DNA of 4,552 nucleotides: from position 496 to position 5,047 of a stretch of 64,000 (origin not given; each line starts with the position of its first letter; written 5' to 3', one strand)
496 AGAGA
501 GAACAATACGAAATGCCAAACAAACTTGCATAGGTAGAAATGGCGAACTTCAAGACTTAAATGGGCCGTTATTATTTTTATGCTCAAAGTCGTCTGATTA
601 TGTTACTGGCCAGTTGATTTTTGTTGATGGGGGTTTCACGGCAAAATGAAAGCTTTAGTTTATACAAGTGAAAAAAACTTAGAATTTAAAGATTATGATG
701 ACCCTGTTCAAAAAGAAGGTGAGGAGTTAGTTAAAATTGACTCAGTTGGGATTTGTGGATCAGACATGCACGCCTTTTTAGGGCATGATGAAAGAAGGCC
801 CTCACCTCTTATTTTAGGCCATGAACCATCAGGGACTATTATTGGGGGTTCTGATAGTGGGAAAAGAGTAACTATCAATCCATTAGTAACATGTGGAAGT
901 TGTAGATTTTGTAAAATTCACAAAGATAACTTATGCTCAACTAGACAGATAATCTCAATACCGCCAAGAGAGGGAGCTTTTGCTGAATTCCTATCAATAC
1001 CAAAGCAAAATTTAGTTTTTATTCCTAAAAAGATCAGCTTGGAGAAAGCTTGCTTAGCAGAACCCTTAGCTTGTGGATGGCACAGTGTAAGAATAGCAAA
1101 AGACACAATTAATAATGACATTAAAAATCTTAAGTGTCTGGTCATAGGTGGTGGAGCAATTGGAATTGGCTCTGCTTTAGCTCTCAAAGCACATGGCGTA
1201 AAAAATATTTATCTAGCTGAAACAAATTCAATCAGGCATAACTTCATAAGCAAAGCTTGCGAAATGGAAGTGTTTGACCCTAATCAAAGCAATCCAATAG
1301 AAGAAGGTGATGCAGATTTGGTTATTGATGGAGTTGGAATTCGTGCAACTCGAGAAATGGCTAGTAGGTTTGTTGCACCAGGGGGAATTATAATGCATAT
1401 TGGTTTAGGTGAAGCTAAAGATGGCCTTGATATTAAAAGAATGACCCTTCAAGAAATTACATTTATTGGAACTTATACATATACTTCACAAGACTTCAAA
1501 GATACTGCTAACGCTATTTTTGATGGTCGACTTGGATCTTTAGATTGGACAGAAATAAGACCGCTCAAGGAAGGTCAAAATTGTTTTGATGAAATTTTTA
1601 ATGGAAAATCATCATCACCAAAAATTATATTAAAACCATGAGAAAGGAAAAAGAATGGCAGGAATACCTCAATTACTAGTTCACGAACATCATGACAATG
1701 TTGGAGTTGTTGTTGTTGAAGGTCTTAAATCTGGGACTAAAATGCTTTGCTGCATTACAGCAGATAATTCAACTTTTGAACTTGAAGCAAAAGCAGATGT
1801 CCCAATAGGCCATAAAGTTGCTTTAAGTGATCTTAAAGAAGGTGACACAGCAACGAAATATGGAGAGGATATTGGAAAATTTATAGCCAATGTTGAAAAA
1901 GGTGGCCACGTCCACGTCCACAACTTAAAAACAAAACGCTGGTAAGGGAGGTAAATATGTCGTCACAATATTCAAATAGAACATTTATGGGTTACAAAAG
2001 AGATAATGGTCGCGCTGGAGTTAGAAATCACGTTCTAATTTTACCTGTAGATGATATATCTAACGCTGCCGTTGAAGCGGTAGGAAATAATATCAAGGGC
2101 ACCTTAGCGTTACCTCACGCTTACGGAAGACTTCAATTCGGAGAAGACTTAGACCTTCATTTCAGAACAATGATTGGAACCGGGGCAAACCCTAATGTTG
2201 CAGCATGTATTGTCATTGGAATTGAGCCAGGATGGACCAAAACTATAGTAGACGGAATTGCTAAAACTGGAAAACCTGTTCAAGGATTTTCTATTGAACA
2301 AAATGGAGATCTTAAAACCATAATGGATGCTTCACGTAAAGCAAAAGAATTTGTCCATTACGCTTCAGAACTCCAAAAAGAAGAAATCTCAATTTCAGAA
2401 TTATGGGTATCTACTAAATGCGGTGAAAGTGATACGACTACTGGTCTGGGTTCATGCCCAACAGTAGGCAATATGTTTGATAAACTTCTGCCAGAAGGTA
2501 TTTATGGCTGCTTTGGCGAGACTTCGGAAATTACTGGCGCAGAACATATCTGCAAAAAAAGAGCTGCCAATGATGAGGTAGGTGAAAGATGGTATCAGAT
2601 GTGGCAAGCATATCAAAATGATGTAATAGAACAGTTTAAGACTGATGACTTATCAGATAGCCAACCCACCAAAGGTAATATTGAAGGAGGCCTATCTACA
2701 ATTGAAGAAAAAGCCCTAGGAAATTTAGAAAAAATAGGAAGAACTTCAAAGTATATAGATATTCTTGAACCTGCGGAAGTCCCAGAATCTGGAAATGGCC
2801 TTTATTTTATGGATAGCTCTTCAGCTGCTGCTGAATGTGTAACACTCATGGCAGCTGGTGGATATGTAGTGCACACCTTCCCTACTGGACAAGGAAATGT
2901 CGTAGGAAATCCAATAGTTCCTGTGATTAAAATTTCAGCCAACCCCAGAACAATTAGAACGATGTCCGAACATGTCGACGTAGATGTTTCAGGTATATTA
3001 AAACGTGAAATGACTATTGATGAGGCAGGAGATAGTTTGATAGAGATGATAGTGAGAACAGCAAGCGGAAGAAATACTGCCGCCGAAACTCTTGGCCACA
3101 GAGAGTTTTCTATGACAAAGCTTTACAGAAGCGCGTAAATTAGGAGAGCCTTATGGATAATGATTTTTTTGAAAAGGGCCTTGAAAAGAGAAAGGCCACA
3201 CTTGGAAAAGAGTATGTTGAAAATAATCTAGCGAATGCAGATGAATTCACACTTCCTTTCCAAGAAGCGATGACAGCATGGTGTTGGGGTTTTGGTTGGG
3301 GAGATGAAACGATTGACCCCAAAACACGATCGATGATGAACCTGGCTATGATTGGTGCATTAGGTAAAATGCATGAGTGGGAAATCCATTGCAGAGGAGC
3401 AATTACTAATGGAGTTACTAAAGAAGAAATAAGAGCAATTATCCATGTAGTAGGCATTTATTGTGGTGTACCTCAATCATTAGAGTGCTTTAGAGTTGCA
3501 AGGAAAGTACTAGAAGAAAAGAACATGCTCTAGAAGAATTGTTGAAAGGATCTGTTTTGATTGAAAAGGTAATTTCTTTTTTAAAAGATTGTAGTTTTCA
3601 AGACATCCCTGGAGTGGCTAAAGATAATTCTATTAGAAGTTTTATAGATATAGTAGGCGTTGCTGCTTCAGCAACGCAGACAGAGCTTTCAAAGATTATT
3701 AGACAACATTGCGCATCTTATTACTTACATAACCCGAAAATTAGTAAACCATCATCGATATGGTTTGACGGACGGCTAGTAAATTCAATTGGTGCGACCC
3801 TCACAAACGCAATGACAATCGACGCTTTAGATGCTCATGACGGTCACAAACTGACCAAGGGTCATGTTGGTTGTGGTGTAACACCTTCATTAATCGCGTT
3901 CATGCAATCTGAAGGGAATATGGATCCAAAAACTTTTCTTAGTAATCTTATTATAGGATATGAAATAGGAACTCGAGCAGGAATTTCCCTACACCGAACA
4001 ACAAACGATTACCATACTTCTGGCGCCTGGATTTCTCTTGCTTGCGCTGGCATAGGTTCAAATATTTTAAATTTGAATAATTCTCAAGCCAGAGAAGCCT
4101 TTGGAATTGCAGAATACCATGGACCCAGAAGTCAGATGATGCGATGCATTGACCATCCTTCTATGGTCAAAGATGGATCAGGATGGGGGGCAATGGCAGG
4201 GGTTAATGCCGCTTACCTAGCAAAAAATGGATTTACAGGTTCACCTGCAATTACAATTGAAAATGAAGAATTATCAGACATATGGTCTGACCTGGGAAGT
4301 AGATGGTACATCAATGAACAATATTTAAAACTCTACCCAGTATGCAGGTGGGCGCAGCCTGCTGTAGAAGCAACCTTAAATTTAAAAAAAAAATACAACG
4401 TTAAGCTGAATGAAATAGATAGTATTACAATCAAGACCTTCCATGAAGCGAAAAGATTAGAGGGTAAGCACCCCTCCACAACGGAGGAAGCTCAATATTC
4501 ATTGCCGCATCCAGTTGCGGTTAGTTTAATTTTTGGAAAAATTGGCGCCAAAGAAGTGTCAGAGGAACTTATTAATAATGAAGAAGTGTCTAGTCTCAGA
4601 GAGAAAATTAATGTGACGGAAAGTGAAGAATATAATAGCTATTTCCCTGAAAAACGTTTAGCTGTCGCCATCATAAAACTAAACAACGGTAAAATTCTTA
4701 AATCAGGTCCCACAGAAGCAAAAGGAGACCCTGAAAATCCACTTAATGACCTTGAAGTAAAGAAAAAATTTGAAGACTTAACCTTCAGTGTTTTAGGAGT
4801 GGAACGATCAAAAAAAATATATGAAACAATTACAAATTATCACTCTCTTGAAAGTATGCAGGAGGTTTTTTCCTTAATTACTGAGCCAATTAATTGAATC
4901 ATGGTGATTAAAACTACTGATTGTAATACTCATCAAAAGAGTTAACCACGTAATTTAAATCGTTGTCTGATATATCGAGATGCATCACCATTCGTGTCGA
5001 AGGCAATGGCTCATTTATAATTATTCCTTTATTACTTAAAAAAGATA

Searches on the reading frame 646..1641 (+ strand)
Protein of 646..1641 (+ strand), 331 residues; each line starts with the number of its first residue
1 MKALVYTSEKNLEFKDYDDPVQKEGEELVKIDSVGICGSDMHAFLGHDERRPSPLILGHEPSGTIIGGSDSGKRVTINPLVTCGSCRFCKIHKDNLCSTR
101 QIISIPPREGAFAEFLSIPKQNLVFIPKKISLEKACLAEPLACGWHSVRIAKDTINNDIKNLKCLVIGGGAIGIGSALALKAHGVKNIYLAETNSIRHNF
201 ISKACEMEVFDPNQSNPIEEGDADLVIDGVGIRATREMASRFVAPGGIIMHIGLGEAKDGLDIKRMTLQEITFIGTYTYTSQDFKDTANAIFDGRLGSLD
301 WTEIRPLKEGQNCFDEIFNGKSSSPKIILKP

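Call 92: search_protein_families(library=pfam, proteins=[window:646-1641:+], max_evalue=0.00001)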
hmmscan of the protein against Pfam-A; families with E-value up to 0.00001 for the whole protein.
window:646-1641:+ (331 aa): 3 families
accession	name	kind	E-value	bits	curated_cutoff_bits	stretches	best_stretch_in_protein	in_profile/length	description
PF08240.17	ADH_N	-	3.4e-20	72.7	23.5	1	24-127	2-103/104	Alcohol dehydrogenase GroES-like domain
PF00107.32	ADH_zinc_N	-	1.4e-10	41.6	31.8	1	171-289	1-125/129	Zinc-binding dehydrogenase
PF13738.12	Pyr_redox_3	-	1.8e-06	27.9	30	1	165-229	1-66/305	Pyridine nucleotide-disulphide oxidoreductase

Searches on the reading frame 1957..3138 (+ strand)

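Call 92: search_protein_families(library=pfam, proteins=[window:1957-3138:+], max_evalue=0.00001)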
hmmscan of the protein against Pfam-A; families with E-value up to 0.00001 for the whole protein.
window:1957-3138:+ (393 aa): 2 families
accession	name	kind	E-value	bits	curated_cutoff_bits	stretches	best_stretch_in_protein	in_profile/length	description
PF20629.2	GD_AH_C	-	1e-81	274.3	26.8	1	146-390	1-240/242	D-galactarate/Altronate dehydratase, C-terminal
PF04295.18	GD_AH_second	-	6.6e-32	110.9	27.3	1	12-136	1-135/136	D-galactarate dehydratase/Altronate hydrolase, second domain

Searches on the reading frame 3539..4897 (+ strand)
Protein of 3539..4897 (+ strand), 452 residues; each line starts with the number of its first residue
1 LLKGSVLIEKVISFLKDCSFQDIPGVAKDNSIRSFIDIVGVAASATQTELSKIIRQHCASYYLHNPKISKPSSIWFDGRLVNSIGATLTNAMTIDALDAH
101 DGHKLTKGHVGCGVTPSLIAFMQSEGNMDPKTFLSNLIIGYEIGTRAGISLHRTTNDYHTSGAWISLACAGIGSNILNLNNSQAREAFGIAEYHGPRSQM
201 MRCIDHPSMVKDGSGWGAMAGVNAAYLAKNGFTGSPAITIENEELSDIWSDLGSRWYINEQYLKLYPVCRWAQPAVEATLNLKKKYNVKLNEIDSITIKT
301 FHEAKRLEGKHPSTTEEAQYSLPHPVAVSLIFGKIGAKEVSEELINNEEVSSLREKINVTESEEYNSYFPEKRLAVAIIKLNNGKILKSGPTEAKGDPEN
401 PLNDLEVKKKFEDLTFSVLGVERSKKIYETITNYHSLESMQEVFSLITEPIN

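Call 92: search_protein_families(library=pfam, proteins=[window:3539-4897:+], max_evalue=0.00001)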
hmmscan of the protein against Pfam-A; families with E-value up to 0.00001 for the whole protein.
window:3539-4897:+ (452 aa): 2 families
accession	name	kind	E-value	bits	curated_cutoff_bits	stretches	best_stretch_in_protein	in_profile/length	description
PF19305.4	MmgE_PrpD_C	-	4.7e-39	134.4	32.1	1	266-429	1-166/173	MmgE/PrpD C-terminal domain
PF03972.19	MmgE_PrpD_N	-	2.6e-35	122.2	32.1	1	13-242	5-228/244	MmgE/PrpD N-terminal domain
